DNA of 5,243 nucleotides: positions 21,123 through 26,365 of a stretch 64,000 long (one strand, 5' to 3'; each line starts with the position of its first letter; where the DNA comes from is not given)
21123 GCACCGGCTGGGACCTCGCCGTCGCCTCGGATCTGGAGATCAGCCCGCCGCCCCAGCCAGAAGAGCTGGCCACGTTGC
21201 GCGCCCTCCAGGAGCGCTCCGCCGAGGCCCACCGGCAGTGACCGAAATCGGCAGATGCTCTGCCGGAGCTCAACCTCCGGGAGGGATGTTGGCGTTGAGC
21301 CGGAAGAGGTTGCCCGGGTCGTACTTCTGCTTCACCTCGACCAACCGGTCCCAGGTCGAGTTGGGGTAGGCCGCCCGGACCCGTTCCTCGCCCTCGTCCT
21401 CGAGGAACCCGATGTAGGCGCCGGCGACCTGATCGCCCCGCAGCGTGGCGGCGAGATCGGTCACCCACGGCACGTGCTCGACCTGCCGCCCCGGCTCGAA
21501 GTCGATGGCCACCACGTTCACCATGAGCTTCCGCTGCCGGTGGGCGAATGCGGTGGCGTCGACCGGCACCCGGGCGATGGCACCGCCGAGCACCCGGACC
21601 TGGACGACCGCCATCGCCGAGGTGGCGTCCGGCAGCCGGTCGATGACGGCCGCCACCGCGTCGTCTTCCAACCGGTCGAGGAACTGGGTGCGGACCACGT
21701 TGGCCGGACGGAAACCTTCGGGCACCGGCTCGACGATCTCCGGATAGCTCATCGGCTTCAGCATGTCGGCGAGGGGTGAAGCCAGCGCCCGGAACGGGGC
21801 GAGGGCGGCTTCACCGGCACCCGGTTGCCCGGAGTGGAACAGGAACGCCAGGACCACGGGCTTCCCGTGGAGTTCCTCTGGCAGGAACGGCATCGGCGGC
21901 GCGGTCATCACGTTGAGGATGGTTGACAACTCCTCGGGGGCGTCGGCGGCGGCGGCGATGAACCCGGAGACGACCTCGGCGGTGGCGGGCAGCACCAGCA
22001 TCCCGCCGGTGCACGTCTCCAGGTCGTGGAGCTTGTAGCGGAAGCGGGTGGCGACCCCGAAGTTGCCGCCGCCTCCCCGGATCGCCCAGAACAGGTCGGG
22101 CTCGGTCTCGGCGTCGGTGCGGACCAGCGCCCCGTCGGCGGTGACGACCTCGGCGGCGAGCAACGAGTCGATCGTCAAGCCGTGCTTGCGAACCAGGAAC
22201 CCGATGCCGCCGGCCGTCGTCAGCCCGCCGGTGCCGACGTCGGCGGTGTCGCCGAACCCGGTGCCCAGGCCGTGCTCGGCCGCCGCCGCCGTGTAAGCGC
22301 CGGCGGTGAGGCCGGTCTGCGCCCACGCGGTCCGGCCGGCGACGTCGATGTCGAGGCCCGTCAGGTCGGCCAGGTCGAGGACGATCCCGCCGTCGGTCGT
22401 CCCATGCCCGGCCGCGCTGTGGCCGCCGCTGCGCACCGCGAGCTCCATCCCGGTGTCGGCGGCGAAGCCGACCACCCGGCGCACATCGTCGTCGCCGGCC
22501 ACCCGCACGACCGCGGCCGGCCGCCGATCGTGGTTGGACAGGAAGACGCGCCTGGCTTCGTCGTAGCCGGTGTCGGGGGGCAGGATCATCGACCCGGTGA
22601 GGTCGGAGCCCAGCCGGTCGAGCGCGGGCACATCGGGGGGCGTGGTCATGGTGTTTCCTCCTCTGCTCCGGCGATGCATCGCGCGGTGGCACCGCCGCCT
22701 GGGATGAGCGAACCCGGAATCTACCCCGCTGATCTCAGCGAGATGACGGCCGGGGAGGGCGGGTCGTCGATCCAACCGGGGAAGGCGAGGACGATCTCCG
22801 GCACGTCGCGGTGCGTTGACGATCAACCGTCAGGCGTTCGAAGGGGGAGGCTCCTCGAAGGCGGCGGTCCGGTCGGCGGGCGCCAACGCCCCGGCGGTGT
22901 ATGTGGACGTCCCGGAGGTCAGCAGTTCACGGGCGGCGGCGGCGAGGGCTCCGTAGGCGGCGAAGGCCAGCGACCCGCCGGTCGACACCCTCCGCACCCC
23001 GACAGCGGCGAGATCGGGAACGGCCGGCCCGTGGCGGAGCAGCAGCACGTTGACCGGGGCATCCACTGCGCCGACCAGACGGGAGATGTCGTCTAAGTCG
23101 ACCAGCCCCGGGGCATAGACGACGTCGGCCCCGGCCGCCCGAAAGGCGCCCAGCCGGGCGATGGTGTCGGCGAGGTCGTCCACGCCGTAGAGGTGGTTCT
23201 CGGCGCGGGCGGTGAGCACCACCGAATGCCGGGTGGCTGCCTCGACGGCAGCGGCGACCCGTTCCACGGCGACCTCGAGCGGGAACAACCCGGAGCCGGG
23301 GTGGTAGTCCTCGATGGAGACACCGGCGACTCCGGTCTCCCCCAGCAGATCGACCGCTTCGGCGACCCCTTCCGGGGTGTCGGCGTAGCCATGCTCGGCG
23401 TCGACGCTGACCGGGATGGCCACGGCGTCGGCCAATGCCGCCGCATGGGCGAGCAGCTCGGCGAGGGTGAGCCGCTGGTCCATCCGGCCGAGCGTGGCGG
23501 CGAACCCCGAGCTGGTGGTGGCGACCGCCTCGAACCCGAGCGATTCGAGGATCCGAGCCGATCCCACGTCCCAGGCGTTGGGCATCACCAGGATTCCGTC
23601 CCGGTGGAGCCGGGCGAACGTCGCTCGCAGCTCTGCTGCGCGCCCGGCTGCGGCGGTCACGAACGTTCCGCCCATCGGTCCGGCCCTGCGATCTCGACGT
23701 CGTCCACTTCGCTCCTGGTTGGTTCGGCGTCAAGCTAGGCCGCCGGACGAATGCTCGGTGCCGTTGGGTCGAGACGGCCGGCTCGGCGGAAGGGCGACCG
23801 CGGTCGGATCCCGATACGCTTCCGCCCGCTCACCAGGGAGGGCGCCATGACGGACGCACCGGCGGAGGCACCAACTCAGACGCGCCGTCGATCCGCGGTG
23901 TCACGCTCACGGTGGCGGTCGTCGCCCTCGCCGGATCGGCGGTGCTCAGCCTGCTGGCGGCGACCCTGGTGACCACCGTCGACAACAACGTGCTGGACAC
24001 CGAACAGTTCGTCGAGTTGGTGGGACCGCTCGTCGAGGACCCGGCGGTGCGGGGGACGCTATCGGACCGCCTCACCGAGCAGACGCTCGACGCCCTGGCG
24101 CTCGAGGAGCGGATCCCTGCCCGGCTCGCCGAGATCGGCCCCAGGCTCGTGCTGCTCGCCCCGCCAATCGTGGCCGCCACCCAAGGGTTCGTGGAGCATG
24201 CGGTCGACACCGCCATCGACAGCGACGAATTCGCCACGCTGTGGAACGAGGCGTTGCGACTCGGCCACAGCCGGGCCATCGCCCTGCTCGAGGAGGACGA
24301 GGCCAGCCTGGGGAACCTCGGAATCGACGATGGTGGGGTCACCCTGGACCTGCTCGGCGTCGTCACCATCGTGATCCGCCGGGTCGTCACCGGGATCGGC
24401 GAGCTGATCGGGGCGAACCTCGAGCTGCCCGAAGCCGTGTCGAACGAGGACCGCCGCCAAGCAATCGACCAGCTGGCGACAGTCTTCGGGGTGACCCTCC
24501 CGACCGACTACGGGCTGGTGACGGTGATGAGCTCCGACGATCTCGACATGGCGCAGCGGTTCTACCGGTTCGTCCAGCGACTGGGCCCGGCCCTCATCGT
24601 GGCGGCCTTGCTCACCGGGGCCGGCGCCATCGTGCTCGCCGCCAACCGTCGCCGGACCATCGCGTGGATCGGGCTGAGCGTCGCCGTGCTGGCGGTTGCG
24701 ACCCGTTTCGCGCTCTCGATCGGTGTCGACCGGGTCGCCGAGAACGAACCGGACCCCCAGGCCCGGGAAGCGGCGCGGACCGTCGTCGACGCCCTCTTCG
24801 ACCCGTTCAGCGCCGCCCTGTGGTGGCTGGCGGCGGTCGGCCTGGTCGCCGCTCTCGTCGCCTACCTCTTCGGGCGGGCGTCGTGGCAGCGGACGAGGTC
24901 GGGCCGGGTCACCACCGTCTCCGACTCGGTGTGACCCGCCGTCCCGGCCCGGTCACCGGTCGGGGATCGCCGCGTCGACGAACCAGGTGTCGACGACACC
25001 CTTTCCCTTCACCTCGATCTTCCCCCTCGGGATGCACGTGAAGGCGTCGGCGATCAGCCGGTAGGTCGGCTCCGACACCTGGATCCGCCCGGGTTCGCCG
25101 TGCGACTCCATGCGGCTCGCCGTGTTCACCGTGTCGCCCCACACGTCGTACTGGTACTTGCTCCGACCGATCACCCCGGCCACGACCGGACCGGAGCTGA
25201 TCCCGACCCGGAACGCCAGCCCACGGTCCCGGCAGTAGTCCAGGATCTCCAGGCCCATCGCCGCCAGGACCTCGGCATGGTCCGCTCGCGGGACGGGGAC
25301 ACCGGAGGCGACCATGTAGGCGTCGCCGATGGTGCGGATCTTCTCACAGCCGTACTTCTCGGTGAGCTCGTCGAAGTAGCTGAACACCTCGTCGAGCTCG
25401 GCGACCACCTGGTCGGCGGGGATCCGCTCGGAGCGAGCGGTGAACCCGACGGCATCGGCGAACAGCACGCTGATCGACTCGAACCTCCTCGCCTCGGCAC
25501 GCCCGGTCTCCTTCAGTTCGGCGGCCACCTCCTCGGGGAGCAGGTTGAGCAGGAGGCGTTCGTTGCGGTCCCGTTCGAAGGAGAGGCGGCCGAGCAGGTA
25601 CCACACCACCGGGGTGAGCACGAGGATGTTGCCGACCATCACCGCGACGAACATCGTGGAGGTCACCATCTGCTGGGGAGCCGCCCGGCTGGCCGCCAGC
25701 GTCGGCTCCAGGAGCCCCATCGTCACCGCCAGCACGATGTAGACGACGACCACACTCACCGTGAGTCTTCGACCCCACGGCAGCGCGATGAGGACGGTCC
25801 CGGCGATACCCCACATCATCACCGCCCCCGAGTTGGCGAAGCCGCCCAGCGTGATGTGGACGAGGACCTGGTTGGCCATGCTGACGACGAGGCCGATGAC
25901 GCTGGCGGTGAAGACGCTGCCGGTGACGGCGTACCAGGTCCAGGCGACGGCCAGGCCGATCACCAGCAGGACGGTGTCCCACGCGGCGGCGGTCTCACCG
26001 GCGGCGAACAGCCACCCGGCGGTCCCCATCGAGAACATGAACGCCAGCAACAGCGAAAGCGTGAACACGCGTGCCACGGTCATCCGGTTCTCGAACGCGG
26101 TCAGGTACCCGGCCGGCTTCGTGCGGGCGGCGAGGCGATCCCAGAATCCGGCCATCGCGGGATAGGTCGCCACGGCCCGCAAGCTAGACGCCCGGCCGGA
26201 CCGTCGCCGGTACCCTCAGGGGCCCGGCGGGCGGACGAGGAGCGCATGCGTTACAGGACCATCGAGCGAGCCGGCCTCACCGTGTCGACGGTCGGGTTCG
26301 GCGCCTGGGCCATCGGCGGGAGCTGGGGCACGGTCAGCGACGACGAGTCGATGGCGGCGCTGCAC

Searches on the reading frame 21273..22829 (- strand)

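Call 16: search_protein_families(library=pfam, proteins=[window:21273-22829:-], max_evalue=0.001)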
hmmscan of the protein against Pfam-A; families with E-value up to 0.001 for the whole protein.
window:21273-22829:- (519 aa): 2 families
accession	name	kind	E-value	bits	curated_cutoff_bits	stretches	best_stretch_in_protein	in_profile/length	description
PF01565.28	FAD_binding_4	-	3e-25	89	26.4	1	104-238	1-138/139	FAD binding domain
PF08031.17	BBE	-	1.8e-09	37.9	20.6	1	471-516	1-45/45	Berberine and berberine like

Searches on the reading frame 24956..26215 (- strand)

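Call 16: search_protein_families(library=pfam, proteins=[window:24956-26215:-], max_evalue=0.001)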
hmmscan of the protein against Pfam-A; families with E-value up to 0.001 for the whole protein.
window:24956-26215:- (420 aa): 1 family
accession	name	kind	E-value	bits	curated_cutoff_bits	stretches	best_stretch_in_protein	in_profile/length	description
PF00211.25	Guanylate_cyc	-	9.4e-56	188.7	21.9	1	242-414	3-182/183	Adenylate and Guanylate cyclase catalytic domain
